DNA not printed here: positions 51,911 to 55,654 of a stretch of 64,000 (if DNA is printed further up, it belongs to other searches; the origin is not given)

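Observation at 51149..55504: Giant NACHT/STAND NTPase with C-terminal PD-(D/E)xK nuclease-like and HAD phosphatase-like modules: candidate undescribed single-gene defence/conflict system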

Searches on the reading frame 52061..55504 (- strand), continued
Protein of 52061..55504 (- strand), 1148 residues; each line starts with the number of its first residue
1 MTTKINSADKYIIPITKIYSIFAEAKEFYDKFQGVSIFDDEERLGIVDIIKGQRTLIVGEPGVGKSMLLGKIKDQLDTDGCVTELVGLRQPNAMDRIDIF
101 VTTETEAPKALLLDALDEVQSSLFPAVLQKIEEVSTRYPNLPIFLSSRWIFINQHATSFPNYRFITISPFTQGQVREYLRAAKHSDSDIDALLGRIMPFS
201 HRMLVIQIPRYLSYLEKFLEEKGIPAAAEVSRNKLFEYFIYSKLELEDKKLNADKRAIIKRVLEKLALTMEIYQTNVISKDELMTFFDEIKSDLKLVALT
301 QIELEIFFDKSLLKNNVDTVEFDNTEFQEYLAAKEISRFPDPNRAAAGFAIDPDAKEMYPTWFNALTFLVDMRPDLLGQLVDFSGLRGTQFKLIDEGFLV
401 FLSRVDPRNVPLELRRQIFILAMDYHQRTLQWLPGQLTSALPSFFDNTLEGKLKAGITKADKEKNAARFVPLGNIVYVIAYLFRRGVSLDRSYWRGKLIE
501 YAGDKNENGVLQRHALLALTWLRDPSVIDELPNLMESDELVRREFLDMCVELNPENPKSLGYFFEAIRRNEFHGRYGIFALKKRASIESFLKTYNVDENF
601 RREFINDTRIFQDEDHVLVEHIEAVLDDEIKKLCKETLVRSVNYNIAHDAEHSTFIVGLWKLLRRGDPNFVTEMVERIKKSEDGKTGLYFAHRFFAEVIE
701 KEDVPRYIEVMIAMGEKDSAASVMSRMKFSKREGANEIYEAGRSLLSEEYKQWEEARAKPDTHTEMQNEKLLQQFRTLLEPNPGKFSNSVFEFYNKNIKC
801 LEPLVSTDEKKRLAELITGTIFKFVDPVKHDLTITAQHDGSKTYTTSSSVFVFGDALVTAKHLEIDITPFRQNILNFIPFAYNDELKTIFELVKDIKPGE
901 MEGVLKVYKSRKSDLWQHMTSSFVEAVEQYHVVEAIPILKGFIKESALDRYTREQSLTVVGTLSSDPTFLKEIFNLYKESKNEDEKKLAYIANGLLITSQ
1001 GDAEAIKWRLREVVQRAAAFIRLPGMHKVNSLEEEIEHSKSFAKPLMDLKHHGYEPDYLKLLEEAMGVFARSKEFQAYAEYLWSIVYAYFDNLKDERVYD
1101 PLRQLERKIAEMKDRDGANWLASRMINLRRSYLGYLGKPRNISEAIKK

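Call 90: fold_search(model_id=the predicted structure, library=viral)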
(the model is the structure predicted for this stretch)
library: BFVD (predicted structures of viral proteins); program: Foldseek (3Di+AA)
matches with E <= 10: 714; with E <= 0.001: 2
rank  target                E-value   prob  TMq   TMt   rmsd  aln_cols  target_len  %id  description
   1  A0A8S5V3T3            2.1e-06  1.00  0.21  0.29  15.8       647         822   12  NLR family CARD domain-containing protein-inhibition, Muti-domain, Innate Immunity, Phosphorylation [Siphoviridae sp. cteDy1]
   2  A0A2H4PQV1            4.3e-04  1.00  0.17  0.39   9.1       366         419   15  (no name in the UniProt tables at hand)
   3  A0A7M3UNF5            3.4e-03  1.00  0.12  0.33  25.0       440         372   13  ATPase AAA-type core domain-containing protein [Pyramimonas orientalis virus 01B]
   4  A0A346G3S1            3.7e-03  1.00  0.14  0.29  23.6       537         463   10  (no name in the UniProt tables at hand)
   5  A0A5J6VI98            3.8e-03  1.00  0.13  0.41  14.4       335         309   14  ATPase family protein [Megaviridae environmental sample]
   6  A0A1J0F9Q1            3.8e-03  1.00  0.13  0.31  17.2       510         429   12  (no name in the UniProt tables at hand)
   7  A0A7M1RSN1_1          5.0e-03  0.38  0.09  0.09  37.5      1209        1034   11  Uncharacterized protein [uncultured phage cr124_1]
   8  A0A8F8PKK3            6.2e-03  1.00  0.14  0.20  12.4       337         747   11  Replication factor C clamp loader [Clandestinovirus]
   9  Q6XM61                6.7e-03  1.00  0.11  0.37  10.8       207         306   15  FirrV-1-A26 [Feldmannia irregularis virus a]
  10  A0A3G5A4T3            7.2e-03  0.91  0.10  0.15  32.1       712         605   10  RING-type domain-containing protein [Harvfovirus sp.]
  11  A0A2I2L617            8.3e-03  0.99  0.14  0.28  24.1       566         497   12  ATPase AAA [Orpheovirus IHUMI-LCC2]
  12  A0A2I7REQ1            8.9e-03  1.00  0.14  0.21  15.2       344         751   12  (no name in the UniProt tables at hand)
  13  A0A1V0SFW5            8.9e-03  1.00  0.14  0.31  12.2       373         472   11  Replication factor C small subunit [Hokovirus HKV1]
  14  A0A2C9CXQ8            9.9e-03  1.00  0.14  0.42  13.9       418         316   11  Sliding-clamp-loader large subunit [Yersinia phage fHe-Yen9-04]
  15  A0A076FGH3            1.2e-02  1.00  0.13  0.44  10.3       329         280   13  Putative replication factor C subunit 2 [Aureococcus anophagefferens virus]
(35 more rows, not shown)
